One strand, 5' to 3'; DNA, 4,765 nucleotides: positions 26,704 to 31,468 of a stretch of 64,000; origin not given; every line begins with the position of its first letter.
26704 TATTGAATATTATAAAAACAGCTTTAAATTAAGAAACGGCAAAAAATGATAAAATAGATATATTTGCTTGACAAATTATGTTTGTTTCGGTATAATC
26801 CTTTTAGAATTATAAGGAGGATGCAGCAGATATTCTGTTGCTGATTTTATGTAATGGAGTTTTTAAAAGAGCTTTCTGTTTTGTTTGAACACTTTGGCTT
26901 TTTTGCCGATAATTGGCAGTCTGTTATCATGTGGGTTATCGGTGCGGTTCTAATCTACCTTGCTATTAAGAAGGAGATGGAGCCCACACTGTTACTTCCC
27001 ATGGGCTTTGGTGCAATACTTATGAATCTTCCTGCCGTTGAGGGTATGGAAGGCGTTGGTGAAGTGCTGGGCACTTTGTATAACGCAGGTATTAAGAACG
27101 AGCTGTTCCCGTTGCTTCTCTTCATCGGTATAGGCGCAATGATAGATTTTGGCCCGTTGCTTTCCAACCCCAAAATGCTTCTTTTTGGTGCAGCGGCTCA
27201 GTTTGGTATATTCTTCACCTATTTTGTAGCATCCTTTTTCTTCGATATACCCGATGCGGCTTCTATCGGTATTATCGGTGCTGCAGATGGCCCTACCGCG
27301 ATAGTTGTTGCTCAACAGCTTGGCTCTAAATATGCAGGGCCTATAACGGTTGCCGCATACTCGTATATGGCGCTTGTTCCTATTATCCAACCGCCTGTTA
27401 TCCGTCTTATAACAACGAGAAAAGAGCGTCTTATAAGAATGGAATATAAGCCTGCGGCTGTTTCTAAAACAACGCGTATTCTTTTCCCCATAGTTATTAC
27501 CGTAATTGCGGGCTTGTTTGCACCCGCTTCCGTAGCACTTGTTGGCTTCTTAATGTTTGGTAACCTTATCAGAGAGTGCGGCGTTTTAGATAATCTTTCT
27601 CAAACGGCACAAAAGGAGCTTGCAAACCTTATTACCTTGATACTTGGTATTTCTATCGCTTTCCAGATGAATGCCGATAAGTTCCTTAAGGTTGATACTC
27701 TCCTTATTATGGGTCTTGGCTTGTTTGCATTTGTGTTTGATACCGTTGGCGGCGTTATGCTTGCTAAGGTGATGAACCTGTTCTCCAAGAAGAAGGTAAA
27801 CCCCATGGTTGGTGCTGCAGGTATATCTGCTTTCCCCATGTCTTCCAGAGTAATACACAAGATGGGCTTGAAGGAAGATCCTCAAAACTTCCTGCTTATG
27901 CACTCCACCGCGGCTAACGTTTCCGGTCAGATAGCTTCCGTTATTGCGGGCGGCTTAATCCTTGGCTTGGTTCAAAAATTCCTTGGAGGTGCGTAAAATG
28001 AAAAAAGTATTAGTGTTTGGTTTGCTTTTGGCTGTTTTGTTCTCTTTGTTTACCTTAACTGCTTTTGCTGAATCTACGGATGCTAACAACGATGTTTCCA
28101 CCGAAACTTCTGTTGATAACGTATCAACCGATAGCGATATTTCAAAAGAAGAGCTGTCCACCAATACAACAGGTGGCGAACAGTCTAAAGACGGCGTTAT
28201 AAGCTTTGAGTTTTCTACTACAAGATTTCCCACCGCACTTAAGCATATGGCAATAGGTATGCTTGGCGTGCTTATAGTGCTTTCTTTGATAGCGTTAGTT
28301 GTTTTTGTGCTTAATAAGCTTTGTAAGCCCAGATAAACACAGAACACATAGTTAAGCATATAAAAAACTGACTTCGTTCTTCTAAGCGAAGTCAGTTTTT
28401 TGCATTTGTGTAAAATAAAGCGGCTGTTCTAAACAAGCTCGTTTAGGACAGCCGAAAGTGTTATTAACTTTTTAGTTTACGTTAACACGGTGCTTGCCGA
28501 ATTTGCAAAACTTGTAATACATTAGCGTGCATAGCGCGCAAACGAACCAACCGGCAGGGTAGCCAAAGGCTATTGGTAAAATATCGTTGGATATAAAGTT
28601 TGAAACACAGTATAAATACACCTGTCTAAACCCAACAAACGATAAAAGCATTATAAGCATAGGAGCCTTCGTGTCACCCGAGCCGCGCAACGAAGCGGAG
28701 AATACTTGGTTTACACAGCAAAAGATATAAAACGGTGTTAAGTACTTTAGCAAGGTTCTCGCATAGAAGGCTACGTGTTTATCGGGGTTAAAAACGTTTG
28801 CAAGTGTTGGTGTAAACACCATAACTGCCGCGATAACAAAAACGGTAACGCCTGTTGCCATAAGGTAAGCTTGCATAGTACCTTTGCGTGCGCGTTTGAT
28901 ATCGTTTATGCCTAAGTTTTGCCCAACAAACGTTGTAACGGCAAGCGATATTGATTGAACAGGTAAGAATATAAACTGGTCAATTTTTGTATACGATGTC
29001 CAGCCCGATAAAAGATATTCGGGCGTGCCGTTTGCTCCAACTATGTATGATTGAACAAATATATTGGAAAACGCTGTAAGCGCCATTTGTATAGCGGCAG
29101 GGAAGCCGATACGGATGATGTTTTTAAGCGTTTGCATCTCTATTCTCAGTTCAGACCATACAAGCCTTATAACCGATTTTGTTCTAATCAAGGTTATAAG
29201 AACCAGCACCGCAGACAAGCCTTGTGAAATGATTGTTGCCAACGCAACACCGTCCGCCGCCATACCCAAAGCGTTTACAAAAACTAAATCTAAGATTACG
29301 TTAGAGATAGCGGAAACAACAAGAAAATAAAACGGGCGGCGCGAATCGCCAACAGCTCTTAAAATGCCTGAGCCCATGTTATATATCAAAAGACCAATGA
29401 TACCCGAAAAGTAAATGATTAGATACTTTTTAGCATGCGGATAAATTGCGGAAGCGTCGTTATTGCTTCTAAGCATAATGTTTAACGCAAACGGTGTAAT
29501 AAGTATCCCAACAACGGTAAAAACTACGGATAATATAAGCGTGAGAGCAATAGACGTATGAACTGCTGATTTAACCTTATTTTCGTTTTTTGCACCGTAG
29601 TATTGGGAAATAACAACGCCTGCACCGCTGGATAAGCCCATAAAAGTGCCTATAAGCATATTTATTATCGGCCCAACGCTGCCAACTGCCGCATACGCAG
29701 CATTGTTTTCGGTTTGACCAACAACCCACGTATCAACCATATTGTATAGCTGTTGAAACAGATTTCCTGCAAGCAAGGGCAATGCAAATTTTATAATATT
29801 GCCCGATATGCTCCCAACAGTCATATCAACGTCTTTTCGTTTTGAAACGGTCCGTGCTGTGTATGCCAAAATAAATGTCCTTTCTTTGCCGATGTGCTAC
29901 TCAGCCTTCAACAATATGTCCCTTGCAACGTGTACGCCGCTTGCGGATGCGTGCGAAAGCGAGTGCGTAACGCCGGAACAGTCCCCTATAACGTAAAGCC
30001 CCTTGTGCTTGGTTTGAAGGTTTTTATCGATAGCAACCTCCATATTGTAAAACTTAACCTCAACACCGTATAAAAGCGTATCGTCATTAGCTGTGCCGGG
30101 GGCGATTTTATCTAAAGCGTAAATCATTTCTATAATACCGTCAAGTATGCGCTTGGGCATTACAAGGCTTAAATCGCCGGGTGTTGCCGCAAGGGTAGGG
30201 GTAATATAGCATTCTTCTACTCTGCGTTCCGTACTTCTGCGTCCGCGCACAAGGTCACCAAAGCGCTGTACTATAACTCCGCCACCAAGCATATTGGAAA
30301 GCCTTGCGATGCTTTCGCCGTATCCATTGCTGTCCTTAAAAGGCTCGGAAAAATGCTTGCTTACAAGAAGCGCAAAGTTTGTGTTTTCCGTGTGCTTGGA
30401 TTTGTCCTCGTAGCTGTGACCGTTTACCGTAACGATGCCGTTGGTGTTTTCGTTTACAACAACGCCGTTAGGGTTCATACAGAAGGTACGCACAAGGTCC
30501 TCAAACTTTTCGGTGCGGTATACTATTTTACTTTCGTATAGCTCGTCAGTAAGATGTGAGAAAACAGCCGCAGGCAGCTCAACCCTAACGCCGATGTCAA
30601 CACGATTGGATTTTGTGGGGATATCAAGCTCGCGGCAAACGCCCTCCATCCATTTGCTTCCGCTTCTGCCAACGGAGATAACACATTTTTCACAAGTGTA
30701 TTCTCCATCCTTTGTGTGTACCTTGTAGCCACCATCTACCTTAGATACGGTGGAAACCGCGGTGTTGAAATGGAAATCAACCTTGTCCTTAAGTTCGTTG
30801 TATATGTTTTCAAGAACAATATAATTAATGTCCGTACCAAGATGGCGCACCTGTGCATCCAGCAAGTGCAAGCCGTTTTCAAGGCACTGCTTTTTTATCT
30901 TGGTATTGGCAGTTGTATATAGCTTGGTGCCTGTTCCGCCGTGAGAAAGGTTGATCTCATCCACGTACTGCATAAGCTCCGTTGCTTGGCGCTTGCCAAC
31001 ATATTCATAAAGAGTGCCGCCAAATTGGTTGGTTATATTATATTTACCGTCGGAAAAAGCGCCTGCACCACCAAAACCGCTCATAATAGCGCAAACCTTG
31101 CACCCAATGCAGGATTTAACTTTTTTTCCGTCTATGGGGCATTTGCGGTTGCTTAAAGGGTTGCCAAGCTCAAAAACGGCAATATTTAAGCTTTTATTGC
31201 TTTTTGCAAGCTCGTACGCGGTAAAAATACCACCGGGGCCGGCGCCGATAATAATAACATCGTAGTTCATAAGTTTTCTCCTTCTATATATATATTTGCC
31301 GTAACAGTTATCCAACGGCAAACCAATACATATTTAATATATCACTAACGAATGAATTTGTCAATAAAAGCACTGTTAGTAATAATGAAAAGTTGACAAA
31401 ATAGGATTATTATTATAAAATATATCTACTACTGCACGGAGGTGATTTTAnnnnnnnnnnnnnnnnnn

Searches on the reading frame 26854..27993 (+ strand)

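Call 11: search_protein_families(library=pfam, proteins=[window:26854-27993:+], max_evalue=0.001)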
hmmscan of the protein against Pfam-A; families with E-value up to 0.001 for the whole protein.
window:26854-27993:+ (380 aa): 1 family
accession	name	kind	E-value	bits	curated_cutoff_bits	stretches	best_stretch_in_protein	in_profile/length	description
PF03977.18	OAD_beta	-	2.2e-151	504.3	31.6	1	23-372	2-348/349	Na+-transporting oxaloacetate decarboxylase beta subunit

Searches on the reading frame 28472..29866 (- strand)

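Call 11: search_protein_families(library=pfam, proteins=[window:28472-29866:-], max_evalue=0.001)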
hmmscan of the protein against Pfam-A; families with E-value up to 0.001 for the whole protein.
window:28472-29866:- (464 aa): 2 families
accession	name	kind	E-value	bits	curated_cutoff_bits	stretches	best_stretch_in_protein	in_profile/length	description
PF01554.23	MatE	-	1.2e-56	191.3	24.9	2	30-194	1-160/161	MatE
PF03023.19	MurJ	-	5.1e-12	45.6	27.4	1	22-264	197-433/451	Lipid II flippase MurJ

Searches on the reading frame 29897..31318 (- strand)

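Call 11: search_protein_families(library=pfam, proteins=[window:29897-31318:-], max_evalue=0.001)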
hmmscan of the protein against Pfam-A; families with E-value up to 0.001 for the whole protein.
window:29897-31318:- (473 aa): 11 families
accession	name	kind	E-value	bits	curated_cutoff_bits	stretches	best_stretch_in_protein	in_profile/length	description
PF07992.20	Pyr_redox_2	-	2.9e-17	63.5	26.1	1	19-62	1-42/291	Pyridine nucleotide-disulphide oxidoreductase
PF21688.3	FAD-depend_C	-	2.2e-13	51.3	27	1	265-421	36-195/197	FAD-dependent protein, C-terminal domain-like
PF13738.12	Pyr_redox_3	-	1.1e-08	35.1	30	1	179-218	95-134/305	Pyridine nucleotide-disulphide oxidoreductase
PF03486.20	HI0933_like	-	7.3e-07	29.3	50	0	20-53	2-33/244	HI0933-like protein Rossmann domain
PF01266.30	DAO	-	1e-06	28.9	27.9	0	20-52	1-31/353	FAD dependent oxidoreductase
PF01946.23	Thi4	-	1.5e-05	24.8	26.2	1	13-50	12-48/235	Thi4 family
PF01593.30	Amino_oxidase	-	0.00012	21.9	19.8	0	169-219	203-257/443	Flavin containing amine oxidoreductase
PF00890.30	FAD_binding_2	-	0.00014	21.6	20.4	0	20-54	1-33/414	FAD binding domain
PF13450.12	NAD_binding_8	-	0.00036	21.2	21.9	0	23-53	1-29/68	NAD(P)-binding Rossmann-like domain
PF13454.12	NAD_binding_9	-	0.00038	20.9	21.8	0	22-54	1-34/155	FAD-NAD(P)-binding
PF01134.28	GIDA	-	0.00044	19.9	22.1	0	20-45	1-26/391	Glucose inhibited division protein A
